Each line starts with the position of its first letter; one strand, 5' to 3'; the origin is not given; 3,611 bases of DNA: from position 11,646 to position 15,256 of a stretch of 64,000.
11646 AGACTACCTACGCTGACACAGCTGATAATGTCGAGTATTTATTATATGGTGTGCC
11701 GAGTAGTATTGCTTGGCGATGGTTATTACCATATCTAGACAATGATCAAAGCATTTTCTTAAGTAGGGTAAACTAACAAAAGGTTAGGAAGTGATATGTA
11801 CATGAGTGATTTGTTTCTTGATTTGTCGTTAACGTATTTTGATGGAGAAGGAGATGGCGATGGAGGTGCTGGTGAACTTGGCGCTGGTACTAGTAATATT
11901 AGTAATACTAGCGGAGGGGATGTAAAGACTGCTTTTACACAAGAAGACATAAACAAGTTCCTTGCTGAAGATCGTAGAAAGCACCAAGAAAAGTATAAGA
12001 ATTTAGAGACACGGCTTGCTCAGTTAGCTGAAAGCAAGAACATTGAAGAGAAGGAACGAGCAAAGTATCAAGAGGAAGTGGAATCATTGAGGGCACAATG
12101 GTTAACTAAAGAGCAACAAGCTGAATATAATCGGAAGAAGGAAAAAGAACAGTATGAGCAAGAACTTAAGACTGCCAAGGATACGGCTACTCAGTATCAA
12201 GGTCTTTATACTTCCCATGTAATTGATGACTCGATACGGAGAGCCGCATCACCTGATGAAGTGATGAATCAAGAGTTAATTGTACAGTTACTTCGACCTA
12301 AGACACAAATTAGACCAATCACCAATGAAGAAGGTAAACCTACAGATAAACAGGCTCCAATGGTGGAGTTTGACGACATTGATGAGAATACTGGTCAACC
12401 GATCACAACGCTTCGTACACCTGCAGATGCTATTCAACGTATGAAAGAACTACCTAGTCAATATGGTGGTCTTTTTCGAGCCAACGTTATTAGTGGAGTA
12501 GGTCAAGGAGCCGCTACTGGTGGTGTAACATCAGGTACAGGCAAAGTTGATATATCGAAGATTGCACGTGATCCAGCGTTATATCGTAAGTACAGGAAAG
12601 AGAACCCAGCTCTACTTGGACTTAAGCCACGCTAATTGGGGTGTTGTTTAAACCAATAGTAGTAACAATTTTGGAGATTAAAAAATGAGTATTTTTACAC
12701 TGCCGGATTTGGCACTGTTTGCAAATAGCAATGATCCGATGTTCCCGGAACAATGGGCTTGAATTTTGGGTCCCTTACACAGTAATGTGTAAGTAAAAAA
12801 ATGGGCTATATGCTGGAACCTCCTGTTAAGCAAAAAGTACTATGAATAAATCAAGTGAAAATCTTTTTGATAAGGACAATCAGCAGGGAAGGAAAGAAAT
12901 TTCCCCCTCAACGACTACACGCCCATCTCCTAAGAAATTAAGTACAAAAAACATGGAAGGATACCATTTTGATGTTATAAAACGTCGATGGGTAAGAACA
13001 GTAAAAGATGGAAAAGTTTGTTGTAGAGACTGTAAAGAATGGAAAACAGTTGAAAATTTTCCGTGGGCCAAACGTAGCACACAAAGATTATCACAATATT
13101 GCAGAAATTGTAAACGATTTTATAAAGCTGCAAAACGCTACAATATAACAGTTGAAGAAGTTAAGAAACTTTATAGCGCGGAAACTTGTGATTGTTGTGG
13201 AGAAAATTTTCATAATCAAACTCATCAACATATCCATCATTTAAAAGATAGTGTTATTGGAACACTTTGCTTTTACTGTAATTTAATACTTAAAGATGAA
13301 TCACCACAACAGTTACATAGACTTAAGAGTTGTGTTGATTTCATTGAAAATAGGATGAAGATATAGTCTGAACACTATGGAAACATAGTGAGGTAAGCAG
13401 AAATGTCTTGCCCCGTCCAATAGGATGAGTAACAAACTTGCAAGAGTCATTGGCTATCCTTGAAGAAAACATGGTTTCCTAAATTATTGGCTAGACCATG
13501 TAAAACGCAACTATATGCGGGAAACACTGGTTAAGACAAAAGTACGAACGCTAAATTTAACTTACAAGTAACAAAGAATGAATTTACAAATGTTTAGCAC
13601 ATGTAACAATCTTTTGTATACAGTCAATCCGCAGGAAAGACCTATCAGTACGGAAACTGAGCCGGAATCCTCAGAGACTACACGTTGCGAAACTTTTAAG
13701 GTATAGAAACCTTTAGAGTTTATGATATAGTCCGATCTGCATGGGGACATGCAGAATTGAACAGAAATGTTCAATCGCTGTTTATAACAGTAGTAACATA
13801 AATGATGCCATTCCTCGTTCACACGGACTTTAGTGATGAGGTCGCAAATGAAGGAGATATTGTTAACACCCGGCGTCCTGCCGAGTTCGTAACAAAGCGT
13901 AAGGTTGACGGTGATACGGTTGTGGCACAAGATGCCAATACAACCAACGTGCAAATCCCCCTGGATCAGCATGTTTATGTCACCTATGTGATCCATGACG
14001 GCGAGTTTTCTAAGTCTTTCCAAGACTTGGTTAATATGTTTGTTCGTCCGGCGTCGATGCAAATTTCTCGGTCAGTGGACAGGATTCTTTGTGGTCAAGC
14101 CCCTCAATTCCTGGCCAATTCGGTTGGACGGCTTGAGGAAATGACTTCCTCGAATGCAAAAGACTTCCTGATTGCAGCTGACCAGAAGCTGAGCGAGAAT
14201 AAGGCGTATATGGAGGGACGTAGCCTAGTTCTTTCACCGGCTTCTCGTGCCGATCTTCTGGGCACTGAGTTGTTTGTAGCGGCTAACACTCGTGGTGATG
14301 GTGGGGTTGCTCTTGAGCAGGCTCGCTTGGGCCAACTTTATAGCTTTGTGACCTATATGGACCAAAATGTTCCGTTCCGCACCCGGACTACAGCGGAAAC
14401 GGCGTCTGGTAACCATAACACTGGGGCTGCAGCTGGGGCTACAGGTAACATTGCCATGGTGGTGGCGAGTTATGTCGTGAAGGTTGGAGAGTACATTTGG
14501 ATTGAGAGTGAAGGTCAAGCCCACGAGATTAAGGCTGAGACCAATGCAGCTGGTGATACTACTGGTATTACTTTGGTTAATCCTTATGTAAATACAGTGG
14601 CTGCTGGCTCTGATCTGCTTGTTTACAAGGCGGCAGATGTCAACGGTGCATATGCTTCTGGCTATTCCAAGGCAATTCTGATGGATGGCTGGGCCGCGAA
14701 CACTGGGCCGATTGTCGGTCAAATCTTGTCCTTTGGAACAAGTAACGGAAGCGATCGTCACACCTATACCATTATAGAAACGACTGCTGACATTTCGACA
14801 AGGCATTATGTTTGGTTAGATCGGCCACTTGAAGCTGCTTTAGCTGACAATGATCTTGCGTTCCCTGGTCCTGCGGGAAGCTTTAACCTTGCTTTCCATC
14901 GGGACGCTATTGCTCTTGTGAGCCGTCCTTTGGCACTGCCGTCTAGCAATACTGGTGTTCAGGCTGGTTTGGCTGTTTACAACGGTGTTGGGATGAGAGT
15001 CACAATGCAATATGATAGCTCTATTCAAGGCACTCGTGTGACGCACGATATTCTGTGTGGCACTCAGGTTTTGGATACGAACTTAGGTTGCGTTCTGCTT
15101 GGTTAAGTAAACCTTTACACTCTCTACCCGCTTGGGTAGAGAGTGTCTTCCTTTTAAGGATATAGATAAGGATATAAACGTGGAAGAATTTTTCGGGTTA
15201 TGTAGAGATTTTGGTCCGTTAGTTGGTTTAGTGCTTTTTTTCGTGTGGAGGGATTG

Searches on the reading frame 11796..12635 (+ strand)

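Call 65: search_protein_families(library=pfam, proteins=[window:11796-12635:+], max_evalue=0.01)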
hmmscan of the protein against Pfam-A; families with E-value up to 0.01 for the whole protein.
window:11796-12635:+ (279 aa): 1 family
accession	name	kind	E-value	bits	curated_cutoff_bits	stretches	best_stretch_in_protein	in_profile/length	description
PF15272.11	BBP1_C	-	0.0024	18.1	23.4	1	50-135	96-180/190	Spindle pole body component BBP1, C-terminal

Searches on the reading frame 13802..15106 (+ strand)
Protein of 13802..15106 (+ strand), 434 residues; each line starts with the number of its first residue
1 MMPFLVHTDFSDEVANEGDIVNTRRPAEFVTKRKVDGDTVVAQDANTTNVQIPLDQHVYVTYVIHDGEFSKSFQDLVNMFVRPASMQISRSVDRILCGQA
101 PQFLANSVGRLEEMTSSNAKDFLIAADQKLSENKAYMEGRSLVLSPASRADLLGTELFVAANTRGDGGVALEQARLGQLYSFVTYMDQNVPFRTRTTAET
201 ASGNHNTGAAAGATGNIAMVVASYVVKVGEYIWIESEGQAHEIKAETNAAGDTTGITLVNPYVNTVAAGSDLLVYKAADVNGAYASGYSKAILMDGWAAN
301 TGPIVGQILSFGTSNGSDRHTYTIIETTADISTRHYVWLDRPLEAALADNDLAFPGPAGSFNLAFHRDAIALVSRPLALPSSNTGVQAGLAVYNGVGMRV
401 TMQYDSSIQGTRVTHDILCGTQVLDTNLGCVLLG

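Call 20: search_protein_families(library=pfam, proteins=[window:13802-15106:+], max_evalue=0.01)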
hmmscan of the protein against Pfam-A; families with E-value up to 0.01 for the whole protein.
window:13802-15106:+ (434 aa): 1 family
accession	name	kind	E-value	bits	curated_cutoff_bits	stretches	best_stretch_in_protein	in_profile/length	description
PF11651.14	P22_CoatProtein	-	2.1e-22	80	24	2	361-434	349-423/423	P22 coat protein - gene protein 5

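Call 64: search_dna_similar(query=window:13802-15106:+, collection=phages, mode=protein, max_rows=15)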
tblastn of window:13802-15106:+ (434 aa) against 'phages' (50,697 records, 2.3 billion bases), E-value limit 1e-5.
Records with a match: 11; places in all: 11; records where one place covers at least 80% of the query: 0.
Best place of each record, by identity: <60% 11.
By first word of the organism name: Streptomyces 5; Dinoroseobacter 3; Gordonia 2; Microcystis 1.
By host as written in the record: Streptomyces lividans JI 1326 4; Dinoroseobacter shibae DFL12T 2; Gordonia rubripertincta NRRL B-16540 2; Microcystis sp. SG03 1; Dinoroseobacter shibae DFL12 1; Streptomyces mirabilis NRRL B-2400 1.
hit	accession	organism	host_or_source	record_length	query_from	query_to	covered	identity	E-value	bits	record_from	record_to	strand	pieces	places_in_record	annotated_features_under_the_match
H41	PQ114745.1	Streptomyces phage Spocter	Streptomyces lividans JI 1326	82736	1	434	62%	32.5%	6e-13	134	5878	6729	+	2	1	7: major capsid protein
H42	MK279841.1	Streptomyces phage Hiyaa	Streptomyces lividans JI 1326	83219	1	434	62%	32.5%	6e-13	134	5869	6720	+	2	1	7: major capsid protein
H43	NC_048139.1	Streptomyces phage Hiyaa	Streptomyces lividans JI 1326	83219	1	434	62%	32.5%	6e-13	134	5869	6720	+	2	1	7: major head protein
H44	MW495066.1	Microcystis phage MaAM05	Microcystis sp. SG03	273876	1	189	44%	24.9%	2e-7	60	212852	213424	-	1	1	hypothetical protein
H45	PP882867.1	Dinoroseobacter phage vB_DshS_R26L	Dinoroseobacter shibae DFL12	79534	17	189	40%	25.4%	2e-7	60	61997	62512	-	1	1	coat protein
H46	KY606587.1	Dinoroseobacter phage vB_DshS-R5C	Dinoroseobacter shibae DFL12T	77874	17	189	40%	23.7%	7e-6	55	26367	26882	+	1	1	coat protein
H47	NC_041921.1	Dinoroseobacter phage vB_DshS-R5C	Dinoroseobacter shibae DFL12T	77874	17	189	40%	23.7%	7e-6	55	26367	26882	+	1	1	major head protein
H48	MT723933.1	Streptomyces phage Keanu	Streptomyces lividans JI 1326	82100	357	434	18%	43.0%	2e-6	56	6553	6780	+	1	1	7: major capsid protein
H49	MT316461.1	Streptomyces phage Galactica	Streptomyces mirabilis NRRL B-2400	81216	363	434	17%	45.2%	4e-6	55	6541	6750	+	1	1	7: major capsid protein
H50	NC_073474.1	Gordonia phage VanLee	Gordonia rubripertincta NRRL B-16540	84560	355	434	18%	34.8%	4e-6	55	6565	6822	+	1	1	8: major capsid protein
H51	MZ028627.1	Gordonia phage VanLee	Gordonia rubripertincta NRRL B-16540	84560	355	434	18%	34.8%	4e-6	55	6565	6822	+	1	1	8: major capsid protein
